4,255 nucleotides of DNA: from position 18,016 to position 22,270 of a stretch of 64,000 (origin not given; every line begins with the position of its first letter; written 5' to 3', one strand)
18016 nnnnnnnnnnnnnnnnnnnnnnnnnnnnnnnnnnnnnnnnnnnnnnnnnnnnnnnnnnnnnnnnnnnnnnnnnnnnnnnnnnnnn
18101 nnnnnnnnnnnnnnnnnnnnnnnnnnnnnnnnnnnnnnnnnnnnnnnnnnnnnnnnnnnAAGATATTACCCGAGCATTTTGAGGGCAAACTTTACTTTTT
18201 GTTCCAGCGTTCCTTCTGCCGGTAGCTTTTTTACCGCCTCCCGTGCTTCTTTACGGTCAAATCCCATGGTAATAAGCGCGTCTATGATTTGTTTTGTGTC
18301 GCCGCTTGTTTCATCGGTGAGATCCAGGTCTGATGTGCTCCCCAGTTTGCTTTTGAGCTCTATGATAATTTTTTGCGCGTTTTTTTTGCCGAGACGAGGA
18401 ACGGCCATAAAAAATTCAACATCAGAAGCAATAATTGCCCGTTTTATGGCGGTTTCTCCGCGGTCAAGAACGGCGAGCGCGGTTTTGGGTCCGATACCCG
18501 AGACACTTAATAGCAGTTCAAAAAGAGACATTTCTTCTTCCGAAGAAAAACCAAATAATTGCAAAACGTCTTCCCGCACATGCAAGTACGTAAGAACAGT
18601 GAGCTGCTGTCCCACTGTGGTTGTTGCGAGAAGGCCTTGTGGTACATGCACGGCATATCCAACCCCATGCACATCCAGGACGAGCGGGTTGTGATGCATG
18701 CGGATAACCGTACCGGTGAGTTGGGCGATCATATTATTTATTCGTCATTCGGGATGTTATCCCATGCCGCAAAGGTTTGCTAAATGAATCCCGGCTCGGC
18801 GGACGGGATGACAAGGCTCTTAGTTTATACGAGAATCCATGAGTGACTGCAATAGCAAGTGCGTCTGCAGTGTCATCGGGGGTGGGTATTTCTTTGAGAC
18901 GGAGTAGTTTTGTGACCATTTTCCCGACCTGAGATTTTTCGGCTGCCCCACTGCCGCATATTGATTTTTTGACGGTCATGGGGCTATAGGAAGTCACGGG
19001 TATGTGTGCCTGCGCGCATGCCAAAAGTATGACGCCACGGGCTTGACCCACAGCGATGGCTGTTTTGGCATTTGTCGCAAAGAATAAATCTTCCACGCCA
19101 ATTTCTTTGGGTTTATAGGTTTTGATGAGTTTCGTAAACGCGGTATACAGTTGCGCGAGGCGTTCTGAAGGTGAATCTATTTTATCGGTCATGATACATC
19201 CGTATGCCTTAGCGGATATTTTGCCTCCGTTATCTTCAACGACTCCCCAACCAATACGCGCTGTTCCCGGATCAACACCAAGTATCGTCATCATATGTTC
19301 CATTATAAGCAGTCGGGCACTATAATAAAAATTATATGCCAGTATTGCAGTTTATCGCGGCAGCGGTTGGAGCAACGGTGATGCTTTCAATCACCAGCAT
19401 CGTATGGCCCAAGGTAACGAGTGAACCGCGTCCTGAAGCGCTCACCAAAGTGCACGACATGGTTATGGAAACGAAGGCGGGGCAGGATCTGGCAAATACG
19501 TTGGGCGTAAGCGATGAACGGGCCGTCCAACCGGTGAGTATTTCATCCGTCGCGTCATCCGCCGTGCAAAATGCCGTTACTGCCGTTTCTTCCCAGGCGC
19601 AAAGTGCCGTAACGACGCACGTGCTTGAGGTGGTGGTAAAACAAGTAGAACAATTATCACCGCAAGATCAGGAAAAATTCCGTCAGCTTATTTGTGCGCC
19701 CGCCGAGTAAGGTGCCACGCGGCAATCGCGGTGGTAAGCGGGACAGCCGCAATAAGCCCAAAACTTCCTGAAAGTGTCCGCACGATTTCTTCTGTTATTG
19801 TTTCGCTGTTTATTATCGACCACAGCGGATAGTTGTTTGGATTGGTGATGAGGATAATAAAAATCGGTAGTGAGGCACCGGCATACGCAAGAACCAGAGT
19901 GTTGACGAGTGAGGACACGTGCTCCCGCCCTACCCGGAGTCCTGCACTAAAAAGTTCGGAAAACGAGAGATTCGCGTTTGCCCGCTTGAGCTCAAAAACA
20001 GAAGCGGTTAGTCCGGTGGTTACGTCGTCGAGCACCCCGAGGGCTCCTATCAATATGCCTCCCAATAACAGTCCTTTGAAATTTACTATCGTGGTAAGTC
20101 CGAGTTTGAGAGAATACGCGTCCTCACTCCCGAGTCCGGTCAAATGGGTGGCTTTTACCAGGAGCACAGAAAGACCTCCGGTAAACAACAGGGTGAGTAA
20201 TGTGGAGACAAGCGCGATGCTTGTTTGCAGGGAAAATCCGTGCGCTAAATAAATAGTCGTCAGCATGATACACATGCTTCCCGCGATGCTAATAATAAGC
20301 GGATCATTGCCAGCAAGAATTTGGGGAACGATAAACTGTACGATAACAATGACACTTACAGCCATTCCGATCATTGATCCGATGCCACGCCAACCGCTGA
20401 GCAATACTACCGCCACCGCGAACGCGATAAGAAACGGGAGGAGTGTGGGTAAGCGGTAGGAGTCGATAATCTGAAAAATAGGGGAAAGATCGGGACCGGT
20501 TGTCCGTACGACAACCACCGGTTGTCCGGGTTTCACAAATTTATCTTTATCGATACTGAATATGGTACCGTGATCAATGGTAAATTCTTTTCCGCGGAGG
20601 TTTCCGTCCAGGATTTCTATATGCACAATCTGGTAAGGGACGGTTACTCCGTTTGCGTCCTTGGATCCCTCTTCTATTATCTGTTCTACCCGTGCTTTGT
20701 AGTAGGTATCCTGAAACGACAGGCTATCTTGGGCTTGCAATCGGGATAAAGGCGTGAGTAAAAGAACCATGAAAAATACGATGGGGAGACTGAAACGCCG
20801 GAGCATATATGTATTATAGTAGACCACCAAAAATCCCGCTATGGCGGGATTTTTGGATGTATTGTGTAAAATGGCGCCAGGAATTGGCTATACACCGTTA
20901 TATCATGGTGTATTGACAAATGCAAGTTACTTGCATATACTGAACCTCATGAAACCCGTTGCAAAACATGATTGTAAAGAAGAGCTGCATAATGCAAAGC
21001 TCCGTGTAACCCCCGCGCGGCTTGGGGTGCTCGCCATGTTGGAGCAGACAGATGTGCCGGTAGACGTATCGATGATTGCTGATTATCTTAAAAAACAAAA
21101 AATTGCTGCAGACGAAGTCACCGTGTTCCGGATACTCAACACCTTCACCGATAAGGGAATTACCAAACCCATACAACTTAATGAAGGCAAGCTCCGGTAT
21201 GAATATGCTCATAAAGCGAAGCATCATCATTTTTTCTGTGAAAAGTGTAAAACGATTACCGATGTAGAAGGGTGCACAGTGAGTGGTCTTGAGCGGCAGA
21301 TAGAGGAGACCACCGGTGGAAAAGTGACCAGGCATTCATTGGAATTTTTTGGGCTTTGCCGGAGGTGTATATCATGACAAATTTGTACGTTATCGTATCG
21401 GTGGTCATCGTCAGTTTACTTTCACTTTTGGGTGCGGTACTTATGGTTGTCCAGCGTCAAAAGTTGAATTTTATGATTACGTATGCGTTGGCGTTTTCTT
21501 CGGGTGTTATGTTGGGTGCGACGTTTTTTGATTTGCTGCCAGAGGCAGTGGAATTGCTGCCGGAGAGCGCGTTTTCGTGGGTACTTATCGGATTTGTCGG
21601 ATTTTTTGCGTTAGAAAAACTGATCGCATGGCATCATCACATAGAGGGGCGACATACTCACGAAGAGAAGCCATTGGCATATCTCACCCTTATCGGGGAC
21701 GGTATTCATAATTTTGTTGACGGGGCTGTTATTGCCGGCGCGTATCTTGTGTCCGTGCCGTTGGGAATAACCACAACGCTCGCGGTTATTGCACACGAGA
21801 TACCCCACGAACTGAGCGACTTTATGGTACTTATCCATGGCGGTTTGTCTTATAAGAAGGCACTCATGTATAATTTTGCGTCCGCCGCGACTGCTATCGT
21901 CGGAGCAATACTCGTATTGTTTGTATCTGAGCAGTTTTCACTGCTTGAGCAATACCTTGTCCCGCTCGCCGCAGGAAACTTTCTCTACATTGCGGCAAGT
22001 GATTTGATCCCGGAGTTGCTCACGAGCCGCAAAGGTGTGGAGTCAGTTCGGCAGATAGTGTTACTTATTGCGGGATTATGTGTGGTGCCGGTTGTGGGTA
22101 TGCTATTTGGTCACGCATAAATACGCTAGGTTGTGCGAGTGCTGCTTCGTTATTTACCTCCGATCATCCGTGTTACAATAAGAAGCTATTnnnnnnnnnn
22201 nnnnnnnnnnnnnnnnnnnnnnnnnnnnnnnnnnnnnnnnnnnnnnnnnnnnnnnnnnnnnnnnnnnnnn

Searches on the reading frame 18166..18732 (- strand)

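Call 33: search_protein_families(library=pfam, proteins=[window:18166-18732:-], max_evalue=0.0001)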
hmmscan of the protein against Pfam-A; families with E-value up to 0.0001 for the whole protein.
window:18166-18732:- (188 aa): 2 families
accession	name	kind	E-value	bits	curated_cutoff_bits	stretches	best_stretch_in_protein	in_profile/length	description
PF01330.27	RuvA_N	-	1.4e-19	70.4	23.6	1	1-61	1-61/61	RuvA N terminal domain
PF14520.12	HHH_5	-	2.3e-16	60.4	27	1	71-127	1-56/57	Helix-hairpin-helix domain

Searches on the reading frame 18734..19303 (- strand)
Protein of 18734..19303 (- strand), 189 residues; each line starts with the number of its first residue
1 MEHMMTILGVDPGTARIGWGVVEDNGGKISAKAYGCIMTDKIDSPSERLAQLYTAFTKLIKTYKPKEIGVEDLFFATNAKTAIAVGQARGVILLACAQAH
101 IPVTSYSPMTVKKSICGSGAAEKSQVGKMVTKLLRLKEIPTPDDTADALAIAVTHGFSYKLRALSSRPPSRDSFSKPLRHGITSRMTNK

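Call 33: search_protein_families(library=pfam, proteins=[window:18734-19303:-], max_evalue=0.0001)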
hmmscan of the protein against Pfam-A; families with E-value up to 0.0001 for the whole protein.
window:18734-19303:- (189 aa): 1 family
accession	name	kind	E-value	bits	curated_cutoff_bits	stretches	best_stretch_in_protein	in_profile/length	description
PF02075.23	RuvC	-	1.5e-50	171.4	22.2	1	7-155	1-148/148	Crossover junction endodeoxyribonuclease RuvC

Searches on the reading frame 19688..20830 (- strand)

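Call 33: search_protein_families(library=pfam, proteins=[window:19688-20830:-], max_evalue=0.0001)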
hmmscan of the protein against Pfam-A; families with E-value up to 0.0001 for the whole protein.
window:19688-20830:- (380 aa): 1 family
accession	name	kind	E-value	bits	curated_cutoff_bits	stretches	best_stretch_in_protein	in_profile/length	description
PF07907.16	YibE_F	-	7.1e-69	232.4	27.2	1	133-372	4-241/241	YibE/F-like protein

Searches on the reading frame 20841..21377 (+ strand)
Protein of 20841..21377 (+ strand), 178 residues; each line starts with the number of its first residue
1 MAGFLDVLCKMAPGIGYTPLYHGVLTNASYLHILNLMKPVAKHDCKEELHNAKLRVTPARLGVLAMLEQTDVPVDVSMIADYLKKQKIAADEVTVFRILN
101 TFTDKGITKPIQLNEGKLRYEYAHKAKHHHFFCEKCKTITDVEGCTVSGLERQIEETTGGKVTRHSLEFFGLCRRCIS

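Call 33: search_protein_families(library=pfam, proteins=[window:20841-21377:+], max_evalue=0.0001)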
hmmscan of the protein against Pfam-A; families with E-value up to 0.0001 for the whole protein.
window:20841-21377:+ (178 aa): 1 family
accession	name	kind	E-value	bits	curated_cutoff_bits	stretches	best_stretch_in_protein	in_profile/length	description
PF01475.25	FUR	-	4e-20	72.6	23.1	1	52-169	2-120/121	Ferric uptake regulator family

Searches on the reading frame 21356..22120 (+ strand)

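Call 33: search_protein_families(library=pfam, proteins=[window:21356-22120:+], max_evalue=0.0001)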
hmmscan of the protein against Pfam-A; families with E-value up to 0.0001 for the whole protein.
window:21356-22120:+ (254 aa): 1 family
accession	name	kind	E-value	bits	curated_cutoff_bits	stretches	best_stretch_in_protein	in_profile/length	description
PF02535.28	Zip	-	2.8e-41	142.2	35.1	2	97-244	167-319/323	ZIP Zinc transporter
